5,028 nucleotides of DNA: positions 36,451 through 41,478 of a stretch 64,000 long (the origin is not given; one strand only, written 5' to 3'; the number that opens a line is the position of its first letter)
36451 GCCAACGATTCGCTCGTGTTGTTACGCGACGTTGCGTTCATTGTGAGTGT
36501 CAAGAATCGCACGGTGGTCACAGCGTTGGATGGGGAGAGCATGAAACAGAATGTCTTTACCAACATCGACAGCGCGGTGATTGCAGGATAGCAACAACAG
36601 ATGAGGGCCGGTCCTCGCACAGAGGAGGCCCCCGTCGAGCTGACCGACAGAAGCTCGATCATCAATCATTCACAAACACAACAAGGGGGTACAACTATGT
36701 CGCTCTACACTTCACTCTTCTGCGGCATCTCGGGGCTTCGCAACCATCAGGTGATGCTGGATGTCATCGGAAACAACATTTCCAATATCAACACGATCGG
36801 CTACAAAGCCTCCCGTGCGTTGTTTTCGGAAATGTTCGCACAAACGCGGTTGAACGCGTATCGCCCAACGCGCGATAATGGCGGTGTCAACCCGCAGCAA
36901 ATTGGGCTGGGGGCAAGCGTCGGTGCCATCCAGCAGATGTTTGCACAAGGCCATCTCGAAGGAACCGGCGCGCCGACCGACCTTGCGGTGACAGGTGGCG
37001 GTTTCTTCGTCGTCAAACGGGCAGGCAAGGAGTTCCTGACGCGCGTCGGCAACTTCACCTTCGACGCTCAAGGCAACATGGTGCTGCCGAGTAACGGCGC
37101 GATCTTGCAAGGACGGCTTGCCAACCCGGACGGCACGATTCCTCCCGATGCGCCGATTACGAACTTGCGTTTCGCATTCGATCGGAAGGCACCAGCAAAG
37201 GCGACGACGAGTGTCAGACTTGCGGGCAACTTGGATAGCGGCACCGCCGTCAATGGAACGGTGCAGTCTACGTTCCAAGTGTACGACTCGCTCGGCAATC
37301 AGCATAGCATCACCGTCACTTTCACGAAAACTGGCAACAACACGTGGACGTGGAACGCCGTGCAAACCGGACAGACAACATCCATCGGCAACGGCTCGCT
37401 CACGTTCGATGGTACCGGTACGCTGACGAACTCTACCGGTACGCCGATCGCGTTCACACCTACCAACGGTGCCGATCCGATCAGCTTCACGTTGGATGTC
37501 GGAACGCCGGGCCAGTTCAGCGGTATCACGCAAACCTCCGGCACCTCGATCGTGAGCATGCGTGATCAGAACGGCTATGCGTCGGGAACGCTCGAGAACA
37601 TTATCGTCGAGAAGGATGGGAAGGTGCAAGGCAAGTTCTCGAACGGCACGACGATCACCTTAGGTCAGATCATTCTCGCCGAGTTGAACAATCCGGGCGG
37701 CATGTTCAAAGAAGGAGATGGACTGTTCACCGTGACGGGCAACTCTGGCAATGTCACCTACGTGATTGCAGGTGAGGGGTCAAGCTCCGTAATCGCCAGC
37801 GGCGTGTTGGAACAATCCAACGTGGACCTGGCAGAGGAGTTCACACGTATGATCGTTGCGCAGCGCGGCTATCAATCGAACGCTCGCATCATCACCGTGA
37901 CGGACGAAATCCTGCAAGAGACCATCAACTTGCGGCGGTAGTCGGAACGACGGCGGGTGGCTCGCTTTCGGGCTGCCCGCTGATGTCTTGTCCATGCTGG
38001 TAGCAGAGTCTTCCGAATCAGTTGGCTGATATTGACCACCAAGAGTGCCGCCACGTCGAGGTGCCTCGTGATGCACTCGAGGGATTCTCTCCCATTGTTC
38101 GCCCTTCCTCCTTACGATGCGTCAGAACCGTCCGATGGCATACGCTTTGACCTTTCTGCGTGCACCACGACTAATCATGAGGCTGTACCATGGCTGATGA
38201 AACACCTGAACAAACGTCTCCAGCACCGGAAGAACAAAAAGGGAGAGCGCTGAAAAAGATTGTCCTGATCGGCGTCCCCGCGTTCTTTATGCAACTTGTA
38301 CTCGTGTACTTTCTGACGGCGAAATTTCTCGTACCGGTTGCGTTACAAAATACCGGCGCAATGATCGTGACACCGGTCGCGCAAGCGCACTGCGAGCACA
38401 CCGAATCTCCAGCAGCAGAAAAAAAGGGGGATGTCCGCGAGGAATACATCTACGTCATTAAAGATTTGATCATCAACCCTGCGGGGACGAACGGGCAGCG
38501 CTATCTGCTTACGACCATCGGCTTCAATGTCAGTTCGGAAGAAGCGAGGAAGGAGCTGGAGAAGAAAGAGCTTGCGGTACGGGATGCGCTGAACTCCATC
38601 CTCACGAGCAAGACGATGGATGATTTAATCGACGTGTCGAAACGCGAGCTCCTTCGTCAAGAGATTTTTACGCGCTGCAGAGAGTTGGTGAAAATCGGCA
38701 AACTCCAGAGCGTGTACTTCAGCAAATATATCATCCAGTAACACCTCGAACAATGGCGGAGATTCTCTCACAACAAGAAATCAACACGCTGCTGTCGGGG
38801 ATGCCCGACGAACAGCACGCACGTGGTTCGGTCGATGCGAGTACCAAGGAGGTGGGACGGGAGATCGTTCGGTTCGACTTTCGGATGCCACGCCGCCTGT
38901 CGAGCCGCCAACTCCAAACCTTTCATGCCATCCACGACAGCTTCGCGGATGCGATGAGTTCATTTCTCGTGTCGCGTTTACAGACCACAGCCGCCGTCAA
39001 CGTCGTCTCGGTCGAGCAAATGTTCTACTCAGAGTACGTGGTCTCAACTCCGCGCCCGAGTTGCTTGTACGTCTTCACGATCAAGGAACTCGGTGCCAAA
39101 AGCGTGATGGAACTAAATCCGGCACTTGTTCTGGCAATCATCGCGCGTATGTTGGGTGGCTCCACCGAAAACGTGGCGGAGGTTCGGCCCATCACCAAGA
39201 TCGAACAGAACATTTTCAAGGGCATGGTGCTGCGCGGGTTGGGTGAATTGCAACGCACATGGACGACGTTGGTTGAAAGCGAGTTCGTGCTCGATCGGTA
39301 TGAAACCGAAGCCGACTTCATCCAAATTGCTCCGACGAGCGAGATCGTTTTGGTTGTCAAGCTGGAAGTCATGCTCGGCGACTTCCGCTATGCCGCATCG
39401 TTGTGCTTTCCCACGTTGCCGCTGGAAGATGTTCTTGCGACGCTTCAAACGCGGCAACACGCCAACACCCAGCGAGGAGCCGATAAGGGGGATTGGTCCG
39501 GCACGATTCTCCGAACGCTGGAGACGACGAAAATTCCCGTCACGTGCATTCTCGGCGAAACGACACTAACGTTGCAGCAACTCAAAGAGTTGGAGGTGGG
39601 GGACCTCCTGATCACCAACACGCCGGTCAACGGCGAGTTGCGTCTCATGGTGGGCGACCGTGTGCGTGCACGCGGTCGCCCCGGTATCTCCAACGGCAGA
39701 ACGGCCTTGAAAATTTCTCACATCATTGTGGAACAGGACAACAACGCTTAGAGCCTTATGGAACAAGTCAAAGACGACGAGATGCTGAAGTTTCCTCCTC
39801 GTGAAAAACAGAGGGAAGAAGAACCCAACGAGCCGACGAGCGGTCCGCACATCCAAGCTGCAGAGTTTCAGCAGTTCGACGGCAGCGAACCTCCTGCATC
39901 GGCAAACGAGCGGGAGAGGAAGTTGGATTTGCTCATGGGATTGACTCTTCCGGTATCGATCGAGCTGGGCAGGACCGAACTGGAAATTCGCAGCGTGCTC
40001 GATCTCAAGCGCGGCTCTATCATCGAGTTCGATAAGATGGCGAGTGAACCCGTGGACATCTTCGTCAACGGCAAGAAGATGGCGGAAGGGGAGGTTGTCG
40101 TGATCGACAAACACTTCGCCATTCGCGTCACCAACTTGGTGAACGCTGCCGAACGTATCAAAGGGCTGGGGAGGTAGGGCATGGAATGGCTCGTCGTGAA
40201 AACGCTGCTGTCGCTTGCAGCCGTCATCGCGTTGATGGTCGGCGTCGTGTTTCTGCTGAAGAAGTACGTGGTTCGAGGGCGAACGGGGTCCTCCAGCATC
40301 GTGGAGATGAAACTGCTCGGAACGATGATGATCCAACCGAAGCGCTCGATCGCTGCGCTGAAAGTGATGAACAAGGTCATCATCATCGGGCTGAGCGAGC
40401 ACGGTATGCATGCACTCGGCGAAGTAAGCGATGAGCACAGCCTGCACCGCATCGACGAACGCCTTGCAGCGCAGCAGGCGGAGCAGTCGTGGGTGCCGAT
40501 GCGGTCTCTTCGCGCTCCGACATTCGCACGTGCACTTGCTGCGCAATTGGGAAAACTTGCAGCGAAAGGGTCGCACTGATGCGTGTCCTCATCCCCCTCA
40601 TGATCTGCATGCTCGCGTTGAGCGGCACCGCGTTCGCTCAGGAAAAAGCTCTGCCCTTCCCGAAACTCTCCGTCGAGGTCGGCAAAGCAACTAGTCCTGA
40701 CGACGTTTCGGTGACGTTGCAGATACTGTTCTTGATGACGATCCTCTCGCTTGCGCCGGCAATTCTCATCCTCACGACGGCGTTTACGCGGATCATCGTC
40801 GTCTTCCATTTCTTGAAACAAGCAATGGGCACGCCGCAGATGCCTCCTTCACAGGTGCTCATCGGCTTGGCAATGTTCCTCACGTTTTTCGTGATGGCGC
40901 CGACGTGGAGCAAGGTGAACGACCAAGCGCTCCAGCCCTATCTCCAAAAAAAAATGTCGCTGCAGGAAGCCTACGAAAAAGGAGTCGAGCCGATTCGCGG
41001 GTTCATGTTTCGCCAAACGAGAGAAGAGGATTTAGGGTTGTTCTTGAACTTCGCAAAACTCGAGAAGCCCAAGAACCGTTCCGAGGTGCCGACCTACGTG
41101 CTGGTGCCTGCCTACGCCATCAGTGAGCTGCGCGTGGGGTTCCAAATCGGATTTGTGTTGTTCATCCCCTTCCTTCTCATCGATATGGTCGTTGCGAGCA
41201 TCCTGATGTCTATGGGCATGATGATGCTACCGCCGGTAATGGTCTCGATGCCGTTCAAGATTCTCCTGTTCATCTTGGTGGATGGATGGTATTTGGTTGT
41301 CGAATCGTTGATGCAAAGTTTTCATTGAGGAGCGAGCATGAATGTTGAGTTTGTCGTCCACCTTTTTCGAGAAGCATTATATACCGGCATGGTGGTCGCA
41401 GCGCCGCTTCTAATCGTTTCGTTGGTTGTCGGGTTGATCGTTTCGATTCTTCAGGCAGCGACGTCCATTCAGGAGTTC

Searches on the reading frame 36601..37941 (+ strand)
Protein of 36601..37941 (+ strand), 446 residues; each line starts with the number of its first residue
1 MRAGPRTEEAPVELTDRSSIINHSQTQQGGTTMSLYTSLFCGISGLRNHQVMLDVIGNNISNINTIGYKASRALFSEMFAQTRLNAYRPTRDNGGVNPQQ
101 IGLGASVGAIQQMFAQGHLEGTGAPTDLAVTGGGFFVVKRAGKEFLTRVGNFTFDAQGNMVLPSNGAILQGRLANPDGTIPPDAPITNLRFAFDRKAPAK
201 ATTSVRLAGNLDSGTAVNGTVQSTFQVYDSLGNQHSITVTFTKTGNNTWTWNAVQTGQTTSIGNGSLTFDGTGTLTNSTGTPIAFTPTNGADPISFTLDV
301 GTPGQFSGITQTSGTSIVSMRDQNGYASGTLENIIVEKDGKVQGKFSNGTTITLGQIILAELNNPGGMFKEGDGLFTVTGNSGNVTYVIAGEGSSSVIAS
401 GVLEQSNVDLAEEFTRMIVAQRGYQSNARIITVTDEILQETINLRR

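Call 61: search_protein_families(library=pfam, proteins=[window:36601-37941:+], max_evalue=0.00001)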
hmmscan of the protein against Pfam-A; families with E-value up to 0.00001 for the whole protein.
window:36601-37941:+ (446 aa): 4 families
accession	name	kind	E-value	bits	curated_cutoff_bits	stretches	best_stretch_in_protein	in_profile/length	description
PF06429.18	Flg_bbr_C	-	2.9e-17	62.4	23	1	400-444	2-46/46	Flagellar basal body rod FlgEFG protein C-terminal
PF07559.19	FlgE_D2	-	1e-15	58.9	22.7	1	211-326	12-142/142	Flagellar basal body protein FlaE D2 domain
PF22692.1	LlgE_F_G_D1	-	1e-10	42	27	1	129-182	1-49/64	Flagellar hook protein FlgE/F/G D1 domain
PF00460.25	Flg_bb_rod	-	3.2e-07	30.6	20.7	1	42-69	4-31/31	Flagella basal body rod protein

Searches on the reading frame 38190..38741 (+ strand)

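Call 61: search_protein_families(library=pfam, proteins=[window:38190-38741:+], max_evalue=0.00001)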
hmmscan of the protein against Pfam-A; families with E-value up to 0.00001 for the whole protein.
window:38190-38741:+ (183 aa): 1 family
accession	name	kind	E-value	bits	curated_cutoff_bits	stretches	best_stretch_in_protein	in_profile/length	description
PF03748.19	FliL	-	2.5e-16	60.5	24.6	1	89-183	3-103/103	Flagellar basal body-associated protein FliL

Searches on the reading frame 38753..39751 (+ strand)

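Call 61: search_protein_families(library=pfam, proteins=[window:38753-39751:+], max_evalue=0.00001)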
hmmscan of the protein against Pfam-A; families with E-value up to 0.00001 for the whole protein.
window:38753-39751:+ (332 aa): 2 families
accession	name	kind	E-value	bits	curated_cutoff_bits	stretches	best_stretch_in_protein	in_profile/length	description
PF02154.20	FliM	-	1.4e-42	146.2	27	1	41-230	1-191/192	Flagellar motor switch protein FliM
PF01052.25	FliMN_C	-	4.3e-18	65.4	23.8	1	256-325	3-72/73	Type III flagellar switch regulator (C-ring) FliN C-term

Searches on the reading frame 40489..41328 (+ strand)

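Call 61: search_protein_families(library=pfam, proteins=[window:40489-41328:+], max_evalue=0.00001)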
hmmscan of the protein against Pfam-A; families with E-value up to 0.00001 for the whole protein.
window:40489-41328:+ (279 aa): 1 family
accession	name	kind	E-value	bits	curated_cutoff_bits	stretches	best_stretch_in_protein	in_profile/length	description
PF00813.25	FliP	-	2.6e-82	275.8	26.9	1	82-274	1-191/191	FliP family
